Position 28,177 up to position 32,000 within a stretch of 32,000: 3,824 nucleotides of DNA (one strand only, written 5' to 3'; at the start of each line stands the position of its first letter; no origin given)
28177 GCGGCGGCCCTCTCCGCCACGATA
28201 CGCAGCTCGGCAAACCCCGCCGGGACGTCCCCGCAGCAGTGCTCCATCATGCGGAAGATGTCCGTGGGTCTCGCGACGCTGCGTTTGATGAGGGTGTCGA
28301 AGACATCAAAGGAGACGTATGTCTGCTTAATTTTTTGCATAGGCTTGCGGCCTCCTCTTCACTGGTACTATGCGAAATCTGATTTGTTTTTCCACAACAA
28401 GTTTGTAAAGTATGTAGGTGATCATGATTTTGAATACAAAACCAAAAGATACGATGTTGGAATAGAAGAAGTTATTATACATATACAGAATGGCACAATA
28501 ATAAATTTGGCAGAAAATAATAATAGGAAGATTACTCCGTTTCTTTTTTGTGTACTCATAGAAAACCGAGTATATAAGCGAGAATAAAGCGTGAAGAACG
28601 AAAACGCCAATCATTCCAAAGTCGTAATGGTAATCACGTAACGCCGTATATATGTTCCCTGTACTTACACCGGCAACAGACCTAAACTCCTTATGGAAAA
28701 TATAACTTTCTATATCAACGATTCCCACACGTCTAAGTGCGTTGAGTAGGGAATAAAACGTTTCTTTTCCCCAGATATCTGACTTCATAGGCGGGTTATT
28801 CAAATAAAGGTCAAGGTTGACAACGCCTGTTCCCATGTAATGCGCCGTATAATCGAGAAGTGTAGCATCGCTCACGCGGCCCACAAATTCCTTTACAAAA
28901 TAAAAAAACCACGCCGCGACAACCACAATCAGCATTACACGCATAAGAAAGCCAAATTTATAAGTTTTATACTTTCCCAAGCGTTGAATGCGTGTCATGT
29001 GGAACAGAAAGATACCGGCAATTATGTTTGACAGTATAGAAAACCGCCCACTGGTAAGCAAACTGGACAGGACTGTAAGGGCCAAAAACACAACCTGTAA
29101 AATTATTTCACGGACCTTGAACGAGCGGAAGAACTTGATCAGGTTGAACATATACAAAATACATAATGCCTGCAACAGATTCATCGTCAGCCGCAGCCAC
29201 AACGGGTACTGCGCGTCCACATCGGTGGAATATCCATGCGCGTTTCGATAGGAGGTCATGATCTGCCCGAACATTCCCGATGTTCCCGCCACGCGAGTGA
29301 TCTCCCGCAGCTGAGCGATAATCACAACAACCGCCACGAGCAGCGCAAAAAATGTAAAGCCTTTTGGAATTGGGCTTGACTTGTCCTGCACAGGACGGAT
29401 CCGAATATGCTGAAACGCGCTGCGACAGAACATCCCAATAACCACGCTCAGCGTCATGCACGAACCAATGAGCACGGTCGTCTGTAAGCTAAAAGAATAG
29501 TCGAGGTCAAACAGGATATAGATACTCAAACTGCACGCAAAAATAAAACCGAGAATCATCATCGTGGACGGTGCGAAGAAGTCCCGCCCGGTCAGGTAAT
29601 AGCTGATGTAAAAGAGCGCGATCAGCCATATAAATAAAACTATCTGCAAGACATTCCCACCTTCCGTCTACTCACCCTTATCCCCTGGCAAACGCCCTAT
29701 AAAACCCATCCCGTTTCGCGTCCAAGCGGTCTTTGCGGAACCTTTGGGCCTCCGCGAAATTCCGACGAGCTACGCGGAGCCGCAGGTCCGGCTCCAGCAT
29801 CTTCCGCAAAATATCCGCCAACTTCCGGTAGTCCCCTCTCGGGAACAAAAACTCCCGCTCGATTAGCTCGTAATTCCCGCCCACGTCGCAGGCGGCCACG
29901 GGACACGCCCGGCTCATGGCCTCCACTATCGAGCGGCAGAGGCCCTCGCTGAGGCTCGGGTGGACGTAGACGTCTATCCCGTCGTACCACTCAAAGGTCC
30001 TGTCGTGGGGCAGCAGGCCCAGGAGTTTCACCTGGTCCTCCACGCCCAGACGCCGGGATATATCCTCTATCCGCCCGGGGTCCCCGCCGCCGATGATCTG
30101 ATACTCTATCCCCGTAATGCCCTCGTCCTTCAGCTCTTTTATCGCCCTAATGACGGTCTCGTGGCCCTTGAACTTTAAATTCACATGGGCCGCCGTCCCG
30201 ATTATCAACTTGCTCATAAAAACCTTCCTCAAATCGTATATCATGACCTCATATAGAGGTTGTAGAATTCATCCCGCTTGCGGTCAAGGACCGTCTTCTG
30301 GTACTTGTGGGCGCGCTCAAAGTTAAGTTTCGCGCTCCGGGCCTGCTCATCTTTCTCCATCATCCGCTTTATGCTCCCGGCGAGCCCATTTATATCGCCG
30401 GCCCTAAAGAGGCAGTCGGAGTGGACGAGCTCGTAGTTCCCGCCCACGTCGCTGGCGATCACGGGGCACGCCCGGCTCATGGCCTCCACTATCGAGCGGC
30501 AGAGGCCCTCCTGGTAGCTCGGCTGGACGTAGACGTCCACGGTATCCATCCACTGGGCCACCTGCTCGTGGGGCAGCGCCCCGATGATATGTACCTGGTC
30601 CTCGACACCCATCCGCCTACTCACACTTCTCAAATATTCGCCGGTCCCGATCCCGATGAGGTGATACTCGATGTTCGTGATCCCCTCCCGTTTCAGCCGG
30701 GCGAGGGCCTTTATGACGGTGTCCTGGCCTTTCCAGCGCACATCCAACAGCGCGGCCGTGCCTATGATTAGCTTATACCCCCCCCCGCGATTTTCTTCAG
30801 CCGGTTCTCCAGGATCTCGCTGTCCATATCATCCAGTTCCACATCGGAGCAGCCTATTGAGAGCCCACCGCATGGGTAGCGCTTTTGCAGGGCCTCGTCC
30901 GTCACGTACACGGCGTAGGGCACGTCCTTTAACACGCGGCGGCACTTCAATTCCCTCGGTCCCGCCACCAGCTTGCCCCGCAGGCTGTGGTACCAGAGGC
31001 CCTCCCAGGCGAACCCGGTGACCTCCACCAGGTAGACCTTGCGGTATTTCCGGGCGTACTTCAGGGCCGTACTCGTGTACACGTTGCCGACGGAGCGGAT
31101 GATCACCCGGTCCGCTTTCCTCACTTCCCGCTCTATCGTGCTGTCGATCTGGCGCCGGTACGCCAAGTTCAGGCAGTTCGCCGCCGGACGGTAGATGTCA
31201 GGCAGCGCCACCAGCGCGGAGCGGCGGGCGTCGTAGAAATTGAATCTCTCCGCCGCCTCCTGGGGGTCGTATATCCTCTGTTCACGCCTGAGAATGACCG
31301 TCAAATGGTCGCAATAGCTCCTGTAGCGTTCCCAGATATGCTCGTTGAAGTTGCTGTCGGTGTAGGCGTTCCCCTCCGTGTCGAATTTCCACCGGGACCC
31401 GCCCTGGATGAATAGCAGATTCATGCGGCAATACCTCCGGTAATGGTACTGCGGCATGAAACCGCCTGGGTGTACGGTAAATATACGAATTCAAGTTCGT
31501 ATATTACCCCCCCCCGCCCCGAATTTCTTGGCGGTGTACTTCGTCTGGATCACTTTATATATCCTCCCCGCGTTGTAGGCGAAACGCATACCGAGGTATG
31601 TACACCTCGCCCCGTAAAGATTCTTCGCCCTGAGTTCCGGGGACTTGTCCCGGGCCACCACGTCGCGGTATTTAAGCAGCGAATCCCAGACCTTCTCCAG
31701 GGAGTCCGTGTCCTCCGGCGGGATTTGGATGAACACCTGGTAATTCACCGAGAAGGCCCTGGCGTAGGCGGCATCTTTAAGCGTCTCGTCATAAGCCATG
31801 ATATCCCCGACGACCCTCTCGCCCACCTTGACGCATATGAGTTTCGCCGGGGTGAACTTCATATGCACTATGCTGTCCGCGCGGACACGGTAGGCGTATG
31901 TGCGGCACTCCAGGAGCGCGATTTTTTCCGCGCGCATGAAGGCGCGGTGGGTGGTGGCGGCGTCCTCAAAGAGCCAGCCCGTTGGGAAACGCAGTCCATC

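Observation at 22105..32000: Three G9-G10 tracts cluster in one polysaccharide operon: candidate multi-switch phase variation of a surface glycan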

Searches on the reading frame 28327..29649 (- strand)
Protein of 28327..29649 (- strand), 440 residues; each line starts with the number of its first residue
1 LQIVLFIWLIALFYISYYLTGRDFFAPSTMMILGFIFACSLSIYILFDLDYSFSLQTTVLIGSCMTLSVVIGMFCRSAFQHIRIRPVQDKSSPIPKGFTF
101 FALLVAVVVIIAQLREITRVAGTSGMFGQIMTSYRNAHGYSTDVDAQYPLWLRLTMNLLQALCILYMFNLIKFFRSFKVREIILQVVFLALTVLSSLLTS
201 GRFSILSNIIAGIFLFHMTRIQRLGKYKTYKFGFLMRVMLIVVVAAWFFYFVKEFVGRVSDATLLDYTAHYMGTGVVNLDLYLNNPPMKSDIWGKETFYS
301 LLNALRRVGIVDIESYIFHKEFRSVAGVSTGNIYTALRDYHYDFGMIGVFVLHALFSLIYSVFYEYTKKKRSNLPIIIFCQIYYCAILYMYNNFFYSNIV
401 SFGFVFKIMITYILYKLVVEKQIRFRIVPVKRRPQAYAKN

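Call 7: search_protein_families(library=pfam, proteins=[window:28327-29649:-], max_evalue=0.01)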
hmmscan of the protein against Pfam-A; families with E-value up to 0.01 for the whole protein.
window:28327-29649:- (440 aa): 0 families

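Call 60: search_protein_families(library=pfam, proteins=[window:28327-29649:-], max_evalue=0.01)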
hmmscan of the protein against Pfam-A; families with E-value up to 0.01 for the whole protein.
window:28327-29649:- (440 aa): 0 families

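Call 61: search_protein_families(library=ncbifam, proteins=[window:28327-29649:-], max_evalue=0.001)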
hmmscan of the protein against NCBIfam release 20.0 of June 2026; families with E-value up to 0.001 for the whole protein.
window:28327-29649:- (440 aa): 1 family
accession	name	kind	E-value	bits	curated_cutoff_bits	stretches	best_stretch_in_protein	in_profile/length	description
TIGR04370.1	glyco_rpt_poly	subfamily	6e-37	127.6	40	1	17-406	1-391/396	oligosaccharide repeat unit polymerase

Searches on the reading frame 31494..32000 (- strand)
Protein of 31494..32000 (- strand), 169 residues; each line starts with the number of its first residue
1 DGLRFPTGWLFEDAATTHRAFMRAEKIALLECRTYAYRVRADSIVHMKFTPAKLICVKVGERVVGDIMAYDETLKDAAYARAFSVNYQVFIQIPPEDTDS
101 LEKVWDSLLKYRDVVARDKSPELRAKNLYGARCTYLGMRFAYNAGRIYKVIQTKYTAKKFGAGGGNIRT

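Call 7: search_protein_families(library=pfam, proteins=[window:31494-32000:-], max_evalue=0.01)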
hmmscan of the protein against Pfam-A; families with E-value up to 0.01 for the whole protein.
seq(169 aa): 0 families

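Call 41: find_homologous_proteins(query=window:31494-32000:-, max_evalue=0.00001)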
Query seq(169 aa) (169 aa): 2 proteins with E <= 0.00001 among 82 candidates.
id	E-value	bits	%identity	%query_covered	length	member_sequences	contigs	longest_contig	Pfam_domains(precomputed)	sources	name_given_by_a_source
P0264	6.0e-62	227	69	87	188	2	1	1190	-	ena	-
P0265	6.8e-6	44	100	15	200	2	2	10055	PF10111.15,PF13641.13,PF00535.33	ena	-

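Call 73: find_encoding_contigs(protein=P0264, flank=10000, max_places=5)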
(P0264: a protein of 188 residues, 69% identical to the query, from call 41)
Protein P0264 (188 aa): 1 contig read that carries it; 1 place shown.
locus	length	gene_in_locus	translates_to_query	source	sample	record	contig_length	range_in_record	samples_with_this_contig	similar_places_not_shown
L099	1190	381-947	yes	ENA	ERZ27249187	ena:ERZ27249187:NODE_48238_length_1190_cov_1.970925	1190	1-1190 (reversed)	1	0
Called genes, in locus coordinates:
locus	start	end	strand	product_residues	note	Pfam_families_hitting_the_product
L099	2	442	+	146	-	?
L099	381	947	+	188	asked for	-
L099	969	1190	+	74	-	?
